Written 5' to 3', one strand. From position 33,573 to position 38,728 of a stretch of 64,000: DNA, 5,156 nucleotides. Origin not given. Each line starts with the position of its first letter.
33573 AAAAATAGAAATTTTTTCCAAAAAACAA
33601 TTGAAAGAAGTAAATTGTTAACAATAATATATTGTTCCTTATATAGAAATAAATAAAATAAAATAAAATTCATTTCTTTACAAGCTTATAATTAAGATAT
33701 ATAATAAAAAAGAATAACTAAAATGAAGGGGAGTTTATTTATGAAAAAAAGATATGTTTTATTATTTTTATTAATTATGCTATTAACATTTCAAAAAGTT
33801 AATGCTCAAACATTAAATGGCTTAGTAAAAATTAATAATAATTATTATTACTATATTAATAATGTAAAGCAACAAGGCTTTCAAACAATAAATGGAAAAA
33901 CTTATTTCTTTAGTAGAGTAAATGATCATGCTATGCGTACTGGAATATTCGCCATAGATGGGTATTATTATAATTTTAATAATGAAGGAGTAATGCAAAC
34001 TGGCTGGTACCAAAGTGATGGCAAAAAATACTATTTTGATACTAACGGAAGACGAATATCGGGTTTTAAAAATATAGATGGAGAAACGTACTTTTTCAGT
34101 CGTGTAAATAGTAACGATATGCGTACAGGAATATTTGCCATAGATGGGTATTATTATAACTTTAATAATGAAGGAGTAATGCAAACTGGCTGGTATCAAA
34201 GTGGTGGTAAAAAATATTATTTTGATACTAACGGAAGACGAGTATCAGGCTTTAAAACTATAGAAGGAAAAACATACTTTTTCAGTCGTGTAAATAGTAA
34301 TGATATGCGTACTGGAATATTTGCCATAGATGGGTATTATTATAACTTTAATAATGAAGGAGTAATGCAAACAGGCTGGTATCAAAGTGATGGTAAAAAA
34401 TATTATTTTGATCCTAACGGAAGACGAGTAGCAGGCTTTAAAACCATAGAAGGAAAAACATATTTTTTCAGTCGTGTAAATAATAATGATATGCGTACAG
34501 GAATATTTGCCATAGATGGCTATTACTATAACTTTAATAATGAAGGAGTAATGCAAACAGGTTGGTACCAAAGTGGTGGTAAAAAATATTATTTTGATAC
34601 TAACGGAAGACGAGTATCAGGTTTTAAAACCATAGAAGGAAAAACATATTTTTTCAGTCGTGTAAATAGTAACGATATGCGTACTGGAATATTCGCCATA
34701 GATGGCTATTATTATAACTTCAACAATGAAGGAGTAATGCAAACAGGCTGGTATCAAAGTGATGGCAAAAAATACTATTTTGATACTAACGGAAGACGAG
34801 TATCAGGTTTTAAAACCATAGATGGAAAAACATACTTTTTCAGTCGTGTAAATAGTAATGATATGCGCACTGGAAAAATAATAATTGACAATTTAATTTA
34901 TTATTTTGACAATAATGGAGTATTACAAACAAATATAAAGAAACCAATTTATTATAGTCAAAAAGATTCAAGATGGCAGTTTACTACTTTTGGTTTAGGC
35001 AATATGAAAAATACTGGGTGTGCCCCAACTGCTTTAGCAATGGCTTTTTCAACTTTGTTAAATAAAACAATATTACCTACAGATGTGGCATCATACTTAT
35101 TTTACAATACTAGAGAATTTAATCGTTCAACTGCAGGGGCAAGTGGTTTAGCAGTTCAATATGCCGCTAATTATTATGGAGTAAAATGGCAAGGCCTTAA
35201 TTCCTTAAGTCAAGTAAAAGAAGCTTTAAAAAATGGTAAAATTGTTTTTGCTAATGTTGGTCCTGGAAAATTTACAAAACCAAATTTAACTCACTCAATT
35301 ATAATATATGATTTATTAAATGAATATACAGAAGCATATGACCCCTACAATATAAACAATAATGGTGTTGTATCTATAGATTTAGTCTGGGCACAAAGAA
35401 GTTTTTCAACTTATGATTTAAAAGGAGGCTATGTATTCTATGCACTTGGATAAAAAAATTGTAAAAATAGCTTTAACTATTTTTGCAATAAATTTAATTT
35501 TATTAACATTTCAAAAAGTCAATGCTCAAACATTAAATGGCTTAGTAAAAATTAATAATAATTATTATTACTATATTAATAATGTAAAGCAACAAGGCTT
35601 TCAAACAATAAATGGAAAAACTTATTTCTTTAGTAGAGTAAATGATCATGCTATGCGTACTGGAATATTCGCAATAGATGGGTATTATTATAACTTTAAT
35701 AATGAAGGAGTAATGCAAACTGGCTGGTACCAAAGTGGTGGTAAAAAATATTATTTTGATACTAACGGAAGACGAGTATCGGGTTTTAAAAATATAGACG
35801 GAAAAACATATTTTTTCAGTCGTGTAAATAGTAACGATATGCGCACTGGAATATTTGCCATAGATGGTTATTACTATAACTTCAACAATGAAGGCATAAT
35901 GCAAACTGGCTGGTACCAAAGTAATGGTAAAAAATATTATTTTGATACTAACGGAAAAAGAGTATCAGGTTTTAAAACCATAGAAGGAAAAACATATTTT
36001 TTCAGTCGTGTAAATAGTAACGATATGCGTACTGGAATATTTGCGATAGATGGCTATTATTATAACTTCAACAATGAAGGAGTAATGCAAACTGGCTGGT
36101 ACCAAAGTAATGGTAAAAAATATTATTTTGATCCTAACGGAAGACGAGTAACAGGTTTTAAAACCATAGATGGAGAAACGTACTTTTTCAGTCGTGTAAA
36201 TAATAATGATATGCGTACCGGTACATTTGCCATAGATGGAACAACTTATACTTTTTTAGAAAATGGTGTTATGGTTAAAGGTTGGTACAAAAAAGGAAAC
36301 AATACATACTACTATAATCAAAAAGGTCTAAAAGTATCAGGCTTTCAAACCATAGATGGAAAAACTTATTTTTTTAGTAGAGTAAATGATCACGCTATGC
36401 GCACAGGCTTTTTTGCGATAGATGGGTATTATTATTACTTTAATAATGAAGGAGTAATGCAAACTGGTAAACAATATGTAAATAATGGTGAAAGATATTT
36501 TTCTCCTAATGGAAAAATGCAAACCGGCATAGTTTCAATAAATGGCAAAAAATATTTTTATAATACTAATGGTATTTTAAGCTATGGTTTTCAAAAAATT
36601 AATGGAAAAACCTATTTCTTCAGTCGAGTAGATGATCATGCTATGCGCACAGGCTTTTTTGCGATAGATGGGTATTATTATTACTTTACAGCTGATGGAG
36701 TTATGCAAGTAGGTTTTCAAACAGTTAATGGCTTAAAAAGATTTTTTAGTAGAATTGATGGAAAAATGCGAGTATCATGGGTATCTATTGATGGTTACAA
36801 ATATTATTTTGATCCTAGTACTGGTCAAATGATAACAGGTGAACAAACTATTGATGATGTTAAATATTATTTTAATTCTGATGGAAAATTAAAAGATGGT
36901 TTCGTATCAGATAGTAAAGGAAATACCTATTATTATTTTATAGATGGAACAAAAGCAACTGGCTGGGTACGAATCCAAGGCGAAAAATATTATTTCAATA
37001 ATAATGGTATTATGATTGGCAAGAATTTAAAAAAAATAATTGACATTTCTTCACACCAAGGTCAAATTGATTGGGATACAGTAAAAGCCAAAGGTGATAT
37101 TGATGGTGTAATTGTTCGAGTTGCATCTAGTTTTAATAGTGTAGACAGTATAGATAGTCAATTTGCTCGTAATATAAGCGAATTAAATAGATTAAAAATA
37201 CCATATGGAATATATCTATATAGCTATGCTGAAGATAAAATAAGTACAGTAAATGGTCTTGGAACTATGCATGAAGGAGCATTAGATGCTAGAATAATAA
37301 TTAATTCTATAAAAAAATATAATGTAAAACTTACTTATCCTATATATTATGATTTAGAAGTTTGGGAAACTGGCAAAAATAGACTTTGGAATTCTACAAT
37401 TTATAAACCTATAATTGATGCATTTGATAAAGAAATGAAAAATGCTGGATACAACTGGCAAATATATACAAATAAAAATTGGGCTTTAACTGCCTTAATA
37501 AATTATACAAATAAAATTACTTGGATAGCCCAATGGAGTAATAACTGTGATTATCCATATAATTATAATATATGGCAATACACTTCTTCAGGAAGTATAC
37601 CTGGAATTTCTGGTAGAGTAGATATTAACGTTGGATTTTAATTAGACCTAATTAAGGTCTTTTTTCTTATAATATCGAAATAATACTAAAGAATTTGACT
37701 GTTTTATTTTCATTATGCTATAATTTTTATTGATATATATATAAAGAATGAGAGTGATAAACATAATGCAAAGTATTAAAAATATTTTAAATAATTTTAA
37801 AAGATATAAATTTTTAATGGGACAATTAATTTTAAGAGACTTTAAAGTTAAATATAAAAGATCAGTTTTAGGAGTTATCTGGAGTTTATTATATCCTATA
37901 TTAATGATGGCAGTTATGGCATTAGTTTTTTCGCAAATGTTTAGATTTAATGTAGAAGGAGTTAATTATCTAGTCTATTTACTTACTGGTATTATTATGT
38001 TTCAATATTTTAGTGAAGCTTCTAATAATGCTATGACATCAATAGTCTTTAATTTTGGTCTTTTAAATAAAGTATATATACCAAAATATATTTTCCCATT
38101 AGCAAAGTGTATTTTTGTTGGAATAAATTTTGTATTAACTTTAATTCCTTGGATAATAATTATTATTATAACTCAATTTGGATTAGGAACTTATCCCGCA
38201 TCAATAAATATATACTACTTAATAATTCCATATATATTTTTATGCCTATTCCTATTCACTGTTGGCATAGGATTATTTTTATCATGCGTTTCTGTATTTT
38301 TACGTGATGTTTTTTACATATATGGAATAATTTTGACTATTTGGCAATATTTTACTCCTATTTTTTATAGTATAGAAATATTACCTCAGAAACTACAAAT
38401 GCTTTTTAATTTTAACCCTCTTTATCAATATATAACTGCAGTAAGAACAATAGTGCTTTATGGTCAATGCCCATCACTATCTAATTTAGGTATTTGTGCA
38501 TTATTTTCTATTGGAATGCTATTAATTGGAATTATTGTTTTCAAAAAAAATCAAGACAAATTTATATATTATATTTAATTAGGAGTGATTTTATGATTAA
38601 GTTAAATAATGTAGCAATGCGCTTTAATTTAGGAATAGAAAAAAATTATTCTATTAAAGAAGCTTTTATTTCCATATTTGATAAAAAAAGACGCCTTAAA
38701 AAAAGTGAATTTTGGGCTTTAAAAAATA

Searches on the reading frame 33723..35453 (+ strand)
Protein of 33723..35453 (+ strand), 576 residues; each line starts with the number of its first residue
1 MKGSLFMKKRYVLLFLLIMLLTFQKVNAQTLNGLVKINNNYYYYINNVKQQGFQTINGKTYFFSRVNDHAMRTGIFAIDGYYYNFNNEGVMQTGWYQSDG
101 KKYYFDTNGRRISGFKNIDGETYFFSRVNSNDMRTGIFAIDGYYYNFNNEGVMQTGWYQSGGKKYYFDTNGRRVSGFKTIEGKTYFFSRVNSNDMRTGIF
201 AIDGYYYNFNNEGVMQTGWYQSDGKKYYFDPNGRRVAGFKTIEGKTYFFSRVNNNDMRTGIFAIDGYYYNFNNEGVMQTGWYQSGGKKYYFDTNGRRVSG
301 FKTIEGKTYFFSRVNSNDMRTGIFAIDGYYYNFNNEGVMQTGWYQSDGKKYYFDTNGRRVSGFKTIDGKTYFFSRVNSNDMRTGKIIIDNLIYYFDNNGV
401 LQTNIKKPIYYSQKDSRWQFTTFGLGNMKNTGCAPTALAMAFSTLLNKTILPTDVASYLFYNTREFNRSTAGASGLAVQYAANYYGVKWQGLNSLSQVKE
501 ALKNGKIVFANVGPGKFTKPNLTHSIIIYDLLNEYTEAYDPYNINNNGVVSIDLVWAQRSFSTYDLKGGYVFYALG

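Call 32: search_protein_families(library=pfam, proteins=[window:33723-35453:+], max_evalue=0.00001)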
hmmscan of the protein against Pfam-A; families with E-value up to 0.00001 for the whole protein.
window:33723-35453:+ (576 aa): 4 families
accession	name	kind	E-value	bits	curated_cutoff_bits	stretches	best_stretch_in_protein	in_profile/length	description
PF19127.6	Choline_bind_3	-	7.7e-49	163.9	27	5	197-232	2-38/47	Choline-binding repeat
PF01473.26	Choline_bind_1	-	3.6e-22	77.9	20.5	0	217-233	1-17/19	Putative cell wall binding repeat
PF13529.12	Peptidase_C39_2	-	4.7e-10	40.6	24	1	410-541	5-142/143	Peptidase_C39 like family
PF11110.13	Phage_hub_GP28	-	2.9e-06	27.7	21.5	0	201-241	57-96/154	Baseplate hub distal subunit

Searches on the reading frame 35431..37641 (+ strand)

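Call 32: search_protein_families(library=pfam, proteins=[window:35431-37641:+], max_evalue=0.00001)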
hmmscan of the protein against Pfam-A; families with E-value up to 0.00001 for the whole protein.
window:35431-37641:+ (736 aa): 3 families
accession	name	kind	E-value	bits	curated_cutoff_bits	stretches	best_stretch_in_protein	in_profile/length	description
PF19127.6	Choline_bind_3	-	9.4e-68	224.4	27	5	201-236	2-38/47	Choline-binding repeat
PF01473.26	Choline_bind_1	-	6.2e-37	124.4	20.5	0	510-528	1-19/19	Putative cell wall binding repeat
PF01183.26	Glyco_hydro_25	-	3.7e-17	63.7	27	1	537-726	1-180/180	Glycosyl hydrolases family 25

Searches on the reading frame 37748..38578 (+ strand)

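Call 32: search_protein_families(library=pfam, proteins=[window:37748-38578:+], max_evalue=0.00001)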
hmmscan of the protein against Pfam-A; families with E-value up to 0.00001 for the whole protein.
window:37748-38578:+ (276 aa): 1 family
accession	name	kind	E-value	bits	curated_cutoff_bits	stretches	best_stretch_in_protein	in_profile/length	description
PF01061.29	ABC2_membrane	-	4.6e-16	59.4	26.9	1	26-236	5-210/211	ABC-2 type transporter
